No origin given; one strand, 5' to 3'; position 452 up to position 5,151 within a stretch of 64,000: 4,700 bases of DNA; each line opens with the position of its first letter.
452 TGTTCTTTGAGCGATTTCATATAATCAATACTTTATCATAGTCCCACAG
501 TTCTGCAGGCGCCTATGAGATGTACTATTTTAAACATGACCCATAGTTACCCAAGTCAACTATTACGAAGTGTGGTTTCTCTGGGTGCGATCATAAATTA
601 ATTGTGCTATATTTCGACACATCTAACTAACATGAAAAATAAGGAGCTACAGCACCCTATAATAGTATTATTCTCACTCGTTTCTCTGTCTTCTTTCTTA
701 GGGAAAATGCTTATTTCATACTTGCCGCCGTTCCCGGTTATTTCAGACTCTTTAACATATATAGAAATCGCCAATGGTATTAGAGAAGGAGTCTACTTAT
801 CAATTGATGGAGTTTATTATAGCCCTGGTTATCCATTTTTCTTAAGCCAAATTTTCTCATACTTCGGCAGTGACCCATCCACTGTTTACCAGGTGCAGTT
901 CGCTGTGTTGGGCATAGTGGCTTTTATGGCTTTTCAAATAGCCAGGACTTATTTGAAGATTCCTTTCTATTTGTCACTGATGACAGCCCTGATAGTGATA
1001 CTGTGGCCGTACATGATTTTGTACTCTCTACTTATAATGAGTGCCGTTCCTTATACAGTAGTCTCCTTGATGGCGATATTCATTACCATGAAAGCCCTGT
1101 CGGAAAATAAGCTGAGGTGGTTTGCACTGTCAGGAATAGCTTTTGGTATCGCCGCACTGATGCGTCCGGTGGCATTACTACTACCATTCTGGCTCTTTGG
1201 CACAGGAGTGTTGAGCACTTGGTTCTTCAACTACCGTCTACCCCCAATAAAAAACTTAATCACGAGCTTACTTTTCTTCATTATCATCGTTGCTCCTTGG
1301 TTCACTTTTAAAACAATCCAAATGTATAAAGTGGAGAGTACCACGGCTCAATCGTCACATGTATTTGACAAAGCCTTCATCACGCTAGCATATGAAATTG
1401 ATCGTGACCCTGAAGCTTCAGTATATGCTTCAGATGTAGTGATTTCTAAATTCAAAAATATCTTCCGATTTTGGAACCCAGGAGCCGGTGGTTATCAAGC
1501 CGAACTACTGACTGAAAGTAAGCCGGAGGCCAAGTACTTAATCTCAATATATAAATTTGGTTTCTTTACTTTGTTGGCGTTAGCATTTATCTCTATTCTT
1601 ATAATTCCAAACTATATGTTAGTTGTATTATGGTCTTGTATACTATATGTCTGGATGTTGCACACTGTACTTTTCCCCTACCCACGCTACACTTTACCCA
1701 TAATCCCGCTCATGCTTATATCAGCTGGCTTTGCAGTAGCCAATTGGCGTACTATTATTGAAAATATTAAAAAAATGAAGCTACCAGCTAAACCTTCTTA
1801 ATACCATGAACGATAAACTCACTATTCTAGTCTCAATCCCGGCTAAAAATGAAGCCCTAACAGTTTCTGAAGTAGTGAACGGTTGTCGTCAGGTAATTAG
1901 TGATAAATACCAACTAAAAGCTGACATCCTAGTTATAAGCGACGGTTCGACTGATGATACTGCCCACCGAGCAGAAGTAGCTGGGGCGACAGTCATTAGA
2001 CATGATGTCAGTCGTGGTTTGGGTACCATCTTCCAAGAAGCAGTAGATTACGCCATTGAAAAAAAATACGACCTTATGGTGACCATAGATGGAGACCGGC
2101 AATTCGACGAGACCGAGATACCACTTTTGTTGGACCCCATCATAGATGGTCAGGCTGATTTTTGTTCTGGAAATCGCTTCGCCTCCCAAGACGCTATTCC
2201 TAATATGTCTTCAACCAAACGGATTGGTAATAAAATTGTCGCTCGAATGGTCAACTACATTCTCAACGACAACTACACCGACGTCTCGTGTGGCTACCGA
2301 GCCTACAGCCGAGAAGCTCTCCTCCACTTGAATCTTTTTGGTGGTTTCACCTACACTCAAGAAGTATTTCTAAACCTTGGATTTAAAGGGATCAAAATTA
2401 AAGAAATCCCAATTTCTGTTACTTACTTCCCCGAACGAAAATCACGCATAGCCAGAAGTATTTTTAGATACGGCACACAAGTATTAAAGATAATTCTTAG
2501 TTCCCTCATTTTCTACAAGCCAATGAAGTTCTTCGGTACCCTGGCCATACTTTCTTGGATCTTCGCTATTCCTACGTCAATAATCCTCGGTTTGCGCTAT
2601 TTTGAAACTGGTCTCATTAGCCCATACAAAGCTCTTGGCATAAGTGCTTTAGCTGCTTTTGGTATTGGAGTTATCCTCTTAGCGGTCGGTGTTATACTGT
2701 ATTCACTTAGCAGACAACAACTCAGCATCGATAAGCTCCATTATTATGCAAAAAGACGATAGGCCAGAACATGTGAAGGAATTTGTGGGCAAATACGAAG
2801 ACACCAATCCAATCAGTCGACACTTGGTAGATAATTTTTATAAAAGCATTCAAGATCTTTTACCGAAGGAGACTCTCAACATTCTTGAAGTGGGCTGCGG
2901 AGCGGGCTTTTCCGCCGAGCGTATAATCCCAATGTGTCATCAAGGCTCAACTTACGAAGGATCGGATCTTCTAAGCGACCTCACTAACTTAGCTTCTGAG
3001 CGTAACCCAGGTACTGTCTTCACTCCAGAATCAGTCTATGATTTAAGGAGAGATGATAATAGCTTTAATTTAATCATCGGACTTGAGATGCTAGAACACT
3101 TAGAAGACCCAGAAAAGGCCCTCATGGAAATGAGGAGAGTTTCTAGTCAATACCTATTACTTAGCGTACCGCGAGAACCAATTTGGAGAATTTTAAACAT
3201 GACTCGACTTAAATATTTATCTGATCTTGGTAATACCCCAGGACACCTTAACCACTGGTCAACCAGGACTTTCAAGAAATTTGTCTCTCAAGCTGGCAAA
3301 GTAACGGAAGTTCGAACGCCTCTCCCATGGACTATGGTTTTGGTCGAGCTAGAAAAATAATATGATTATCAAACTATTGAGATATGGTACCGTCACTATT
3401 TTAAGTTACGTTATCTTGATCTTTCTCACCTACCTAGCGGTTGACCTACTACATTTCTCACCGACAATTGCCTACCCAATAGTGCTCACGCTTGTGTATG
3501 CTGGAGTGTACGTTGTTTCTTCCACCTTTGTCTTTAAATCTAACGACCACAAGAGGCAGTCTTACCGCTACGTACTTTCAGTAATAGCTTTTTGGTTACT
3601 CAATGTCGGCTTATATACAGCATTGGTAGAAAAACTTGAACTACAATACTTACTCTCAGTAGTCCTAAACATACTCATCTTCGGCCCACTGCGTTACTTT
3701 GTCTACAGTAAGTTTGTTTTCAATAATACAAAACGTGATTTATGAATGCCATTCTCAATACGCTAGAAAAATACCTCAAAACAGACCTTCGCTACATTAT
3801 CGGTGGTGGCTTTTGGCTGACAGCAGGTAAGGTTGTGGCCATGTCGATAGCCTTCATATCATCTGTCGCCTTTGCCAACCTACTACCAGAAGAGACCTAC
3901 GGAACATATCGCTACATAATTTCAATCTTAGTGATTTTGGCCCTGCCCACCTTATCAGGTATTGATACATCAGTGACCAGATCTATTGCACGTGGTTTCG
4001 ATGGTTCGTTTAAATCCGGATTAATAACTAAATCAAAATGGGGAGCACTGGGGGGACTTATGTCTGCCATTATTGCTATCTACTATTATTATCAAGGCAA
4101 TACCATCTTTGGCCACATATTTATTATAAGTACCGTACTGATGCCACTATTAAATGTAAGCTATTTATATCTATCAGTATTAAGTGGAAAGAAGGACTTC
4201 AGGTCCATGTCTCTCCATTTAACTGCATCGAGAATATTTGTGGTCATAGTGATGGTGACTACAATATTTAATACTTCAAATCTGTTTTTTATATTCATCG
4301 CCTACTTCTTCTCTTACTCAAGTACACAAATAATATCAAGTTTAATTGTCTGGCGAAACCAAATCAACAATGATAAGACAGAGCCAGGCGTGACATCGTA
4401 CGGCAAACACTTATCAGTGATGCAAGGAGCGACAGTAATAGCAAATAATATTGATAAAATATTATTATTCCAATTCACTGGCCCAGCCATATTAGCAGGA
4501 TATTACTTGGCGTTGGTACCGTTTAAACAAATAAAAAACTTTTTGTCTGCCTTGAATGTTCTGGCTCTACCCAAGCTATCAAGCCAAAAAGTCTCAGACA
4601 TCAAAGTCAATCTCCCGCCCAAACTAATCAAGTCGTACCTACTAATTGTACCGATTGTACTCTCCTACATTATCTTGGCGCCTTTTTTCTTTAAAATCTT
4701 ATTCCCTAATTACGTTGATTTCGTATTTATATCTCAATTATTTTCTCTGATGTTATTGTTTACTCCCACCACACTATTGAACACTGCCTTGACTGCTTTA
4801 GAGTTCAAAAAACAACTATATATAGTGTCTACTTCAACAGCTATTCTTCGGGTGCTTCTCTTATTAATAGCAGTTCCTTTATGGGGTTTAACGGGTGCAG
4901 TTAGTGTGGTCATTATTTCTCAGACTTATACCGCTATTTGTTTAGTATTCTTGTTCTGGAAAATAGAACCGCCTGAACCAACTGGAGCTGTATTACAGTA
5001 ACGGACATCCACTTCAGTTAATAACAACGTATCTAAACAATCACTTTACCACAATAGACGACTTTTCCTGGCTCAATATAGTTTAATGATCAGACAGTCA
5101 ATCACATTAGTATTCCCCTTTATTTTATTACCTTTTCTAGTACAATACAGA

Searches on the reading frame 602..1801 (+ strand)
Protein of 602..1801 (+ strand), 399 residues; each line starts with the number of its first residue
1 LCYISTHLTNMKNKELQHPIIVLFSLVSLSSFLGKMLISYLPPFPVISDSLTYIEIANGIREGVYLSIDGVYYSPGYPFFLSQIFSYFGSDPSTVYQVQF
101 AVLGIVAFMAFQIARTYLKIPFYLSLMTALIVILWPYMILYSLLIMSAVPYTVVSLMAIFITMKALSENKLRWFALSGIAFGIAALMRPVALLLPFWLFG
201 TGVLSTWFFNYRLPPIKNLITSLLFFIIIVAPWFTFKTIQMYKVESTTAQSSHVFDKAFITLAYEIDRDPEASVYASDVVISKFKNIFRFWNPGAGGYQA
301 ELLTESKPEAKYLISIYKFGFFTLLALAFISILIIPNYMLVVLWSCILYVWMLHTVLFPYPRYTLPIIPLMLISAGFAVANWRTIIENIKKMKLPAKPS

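Call 3: search_protein_families(library=pfam, proteins=[window:602-1801:+], max_evalue=0.01)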
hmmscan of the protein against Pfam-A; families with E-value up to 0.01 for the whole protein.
window:602-1801:+ (399 aa): 1 family
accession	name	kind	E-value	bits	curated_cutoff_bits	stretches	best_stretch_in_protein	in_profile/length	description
PF13231.12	PMT_2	-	3e-06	28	26.1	1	75-233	4-157/160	Dolichyl-phosphate-mannose-protein mannosyltransferase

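Call 4: search_protein_families(library=ncbifam, proteins=[window:602-1801:+], max_evalue=0.01)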
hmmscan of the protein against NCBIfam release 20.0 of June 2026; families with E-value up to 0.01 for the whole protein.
window:602-1801:+ (399 aa): 1 family
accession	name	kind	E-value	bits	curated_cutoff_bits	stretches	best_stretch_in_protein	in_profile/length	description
NF047440.1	LA3751_2_3_fam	subfamily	0.00087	18.2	200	1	66-236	72-239/460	LA_3751/LA_3752 family putative glycosyltransferase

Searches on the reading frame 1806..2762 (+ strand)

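Call 3: search_protein_families(library=pfam, proteins=[window:1806-2762:+], max_evalue=0.01)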
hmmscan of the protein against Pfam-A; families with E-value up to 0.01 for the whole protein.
window:1806-2762:+ (318 aa): 1 family
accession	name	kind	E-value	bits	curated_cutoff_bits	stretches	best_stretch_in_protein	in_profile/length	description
PF00535.33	Glycos_transf_2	-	1.4e-16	61.4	23.3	1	9-172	2-164/168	Glycosyl transferase family 2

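Call 4: search_protein_families(library=ncbifam, proteins=[window:1806-2762:+], max_evalue=0.01)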
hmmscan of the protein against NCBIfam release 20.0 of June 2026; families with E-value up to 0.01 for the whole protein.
window:1806-2762:+ (318 aa): 11 families
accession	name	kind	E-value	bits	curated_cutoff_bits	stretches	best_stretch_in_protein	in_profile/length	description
TIGR04182.1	glyco_TIGR04182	equivalog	6.9e-39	134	325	1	8-297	3-278/293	S-layer glycoprotein N-glycosyltransferase AglJ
NF058614.1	PPMAGASynPpgS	equivalog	5.5e-23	81.6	370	1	9-210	4-201/226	polyprenyl-phospho-N-acetylgalactosaminyl synthase PpgS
NF041391.1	DPhHxTase_Halo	equivalog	1.7e-19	69.7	375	1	15-230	5-205/213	dolichyl-phosphate hexose transferase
NF010496.0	PRK13915.1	equivalog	1.4e-12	47.4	262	1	4-112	30-142/307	glucosyl-3-phosphoglycerate synthase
NF007986.1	PRK10714.1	equivalog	1.5e-08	34.1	529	1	8-171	9-168/316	undecaprenyl-phosphate 4-deoxy-4-formamido-L-arabinose transferase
NF041865.1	EpsU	equivalog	4e-07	29.4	700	1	5-99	39-134/394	exopolysaccharide biosynthesis GT2 family glycosyltransferase EpsU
TIGR03937.1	PgaC_IcaA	equivalog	1.7e-06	27.3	422.3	1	6-112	46-150/407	poly-beta-1,6-N-acetyl-D-glucosamine synthase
NF047588.1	GlcsyltransPgfSStrep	equivalog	2.5e-06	26.9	500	1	4-297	2-283/308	glycosyltransferase PgfS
TIGR04283.1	glyco_like_mftF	equivalog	0.00058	19.5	182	1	9-71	3-61/221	TIGR04283 family arsenosugar biosynthesis glycosyltransferase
TIGR03965.1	mycofact_glyco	equivalog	0.00098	18.1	280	1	7-71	76-141/467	mycofactocin biosynthesis glycosyltransferase MftF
TIGR03469.1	HpnB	hypoth_equivalog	0.002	17.2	379.25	1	7-62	46-98/386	hopene-associated glycosyltransferase HpnB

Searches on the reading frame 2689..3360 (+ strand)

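Call 3: search_protein_families(library=pfam, proteins=[window:2689-3360:+], max_evalue=0.01)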
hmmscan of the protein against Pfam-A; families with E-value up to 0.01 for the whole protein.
window:2689-3360:+ (223 aa): 5 families
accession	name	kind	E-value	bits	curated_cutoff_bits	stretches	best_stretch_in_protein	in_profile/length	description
PF13489.12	Methyltransf_23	-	2.4e-12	47.3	27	1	53-203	12-158/164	Methyltransferase domain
PF08241.18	Methyltransf_11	-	7.1e-11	43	21.2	1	66-151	1-86/95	Methyltransferase domain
PF13649.12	Methyltransf_25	-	1.1e-09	39.3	27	1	65-151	1-92/97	Methyltransferase domain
PF08242.18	Methyltransf_12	-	1.3e-07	32.7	30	1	66-151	1-91/98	Methyltransferase domain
PF13847.12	Methyltransf_31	-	0.00017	21.7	27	1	61-153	3-102/145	Methyltransferase domain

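Call 4: search_protein_families(library=ncbifam, proteins=[window:2689-3360:+], max_evalue=0.01)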
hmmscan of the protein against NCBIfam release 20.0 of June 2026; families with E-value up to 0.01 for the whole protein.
window:2689-3360:+ (223 aa): 14 families
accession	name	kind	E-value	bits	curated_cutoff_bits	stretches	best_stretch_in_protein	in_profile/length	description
TIGR01983.1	UbiG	equivalog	1.1e-08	34.6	102.95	1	59-148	47-139/228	bifunctional 2-polyprenyl-6-hydroxyphenol methylase/3-demethylubiquinol 3-O-methyltransferase UbiG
TIGR02072.1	BioC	equivalog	1.2e-08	35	184.95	1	35-159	8-133/244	malonyl-ACP O-methyltransferase BioC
NF045667.1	MTase_DVU1556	equivalog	1.2e-06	28.1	155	1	62-151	23-110/213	DVU_1556 family methyltransferase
TIGR02021.1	BchM-ChlM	equivalog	5.4e-05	22.7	158.9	1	51-170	45-166/218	magnesium protoporphyrin IX methyltransferase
TIGR01934.1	MenG_MenH_UbiE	subfamily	0.00016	21.1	158.35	1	52-153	28-134/223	ubiquinone/menaquinone biosynthesis methyltransferase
NF008300.0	PRK11088.1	equivalog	0.00029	20.4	303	1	45-131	69-157/272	23S rRNA (guanine(745)-N(1))-methyltransferase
NF004851.0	PRK06202.1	equivalog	0.00046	19.7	243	1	36-153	34-159/237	hypothetical protein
NF001244.0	PRK00216.1-5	equivalog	0.00057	19.2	216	1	53-151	40-144/236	bifunctional demethylmenaquinone methyltransferase/2-methoxy-6-polyprenyl-1,4-benzoquinol methylase UbiE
TIGR04290.1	meth_Rta_06860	hypoth_equivalog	0.00064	19.2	300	1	50-157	36-148/226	TIGR04290 family methyltransferase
NF045825.1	FAmtase_mtf2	equivalog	0.00098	18.4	400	1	62-151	59-149/248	fatty-acid O-methyltransferase Mtf2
NF041650.1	nod_mtase_NodS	equivalog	0.004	16.9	300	1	60-143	37-119/190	nodulation methyltransferase NodS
NF001241.0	PRK00216.1-2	equivalog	0.0054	16.4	327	1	54-173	44-162/231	demethylmenaquinone methyltransferase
NF041255.1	mycofact_MftM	equivalog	0.0065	15.8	200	1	64-163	142-244/289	mycofactocin oligosaccharide methyltransferase MftM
NF043040.1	corrin_prot_MT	hypoth_equivalog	0.0088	15.5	180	0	43-108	23-85/216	corrinoid protein-associated methyltransferase CpaM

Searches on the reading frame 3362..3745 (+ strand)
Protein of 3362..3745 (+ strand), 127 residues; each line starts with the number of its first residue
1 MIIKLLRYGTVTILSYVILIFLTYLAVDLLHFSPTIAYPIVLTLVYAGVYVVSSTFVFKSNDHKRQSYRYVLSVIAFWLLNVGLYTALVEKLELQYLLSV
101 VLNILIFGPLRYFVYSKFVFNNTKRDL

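Call 3: search_protein_families(library=pfam, proteins=[window:3362-3745:+], max_evalue=0.01)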
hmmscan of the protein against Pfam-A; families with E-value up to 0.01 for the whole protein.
window:3362-3745:+ (127 aa): 1 family
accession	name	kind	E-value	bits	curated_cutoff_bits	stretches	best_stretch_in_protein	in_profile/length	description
PF04138.20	GtrA_DPMS_TM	-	3.6e-09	37.3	26.1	1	7-120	1-117/117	GtrA/DPMS, transmembrane domain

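Call 4: search_protein_families(library=ncbifam, proteins=[window:3362-3745:+], max_evalue=0.01)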
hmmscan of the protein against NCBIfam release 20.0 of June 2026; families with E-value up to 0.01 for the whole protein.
window:3362-3745:+ (127 aa): 0 families

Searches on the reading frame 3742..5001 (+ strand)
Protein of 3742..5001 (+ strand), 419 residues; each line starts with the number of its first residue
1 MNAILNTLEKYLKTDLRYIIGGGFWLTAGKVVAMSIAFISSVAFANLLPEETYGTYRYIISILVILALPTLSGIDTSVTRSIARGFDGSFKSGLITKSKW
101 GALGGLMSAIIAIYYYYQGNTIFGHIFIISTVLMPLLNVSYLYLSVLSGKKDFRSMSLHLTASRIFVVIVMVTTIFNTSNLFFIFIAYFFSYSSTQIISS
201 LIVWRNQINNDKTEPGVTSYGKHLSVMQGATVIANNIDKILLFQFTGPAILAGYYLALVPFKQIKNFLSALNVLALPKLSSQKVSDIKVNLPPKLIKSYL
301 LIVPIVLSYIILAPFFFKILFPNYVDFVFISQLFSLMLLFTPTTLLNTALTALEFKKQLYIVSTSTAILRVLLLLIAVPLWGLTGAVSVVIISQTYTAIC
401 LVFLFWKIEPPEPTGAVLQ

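Call 3: search_protein_families(library=pfam, proteins=[window:3742-5001:+], max_evalue=0.01)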
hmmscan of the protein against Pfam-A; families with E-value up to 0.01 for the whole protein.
window:3742-5001:+ (419 aa): 1 family
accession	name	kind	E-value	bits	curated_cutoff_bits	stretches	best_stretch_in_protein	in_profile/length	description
PF01943.22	Polysacc_synt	-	2.7e-12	47.2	28.2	1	22-273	4-263/274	Polysaccharide biosynthesis protein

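Call 4: search_protein_families(library=ncbifam, proteins=[window:3742-5001:+], max_evalue=0.01)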
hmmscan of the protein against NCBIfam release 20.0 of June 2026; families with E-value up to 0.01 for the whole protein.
window:3742-5001:+ (419 aa): 0 families
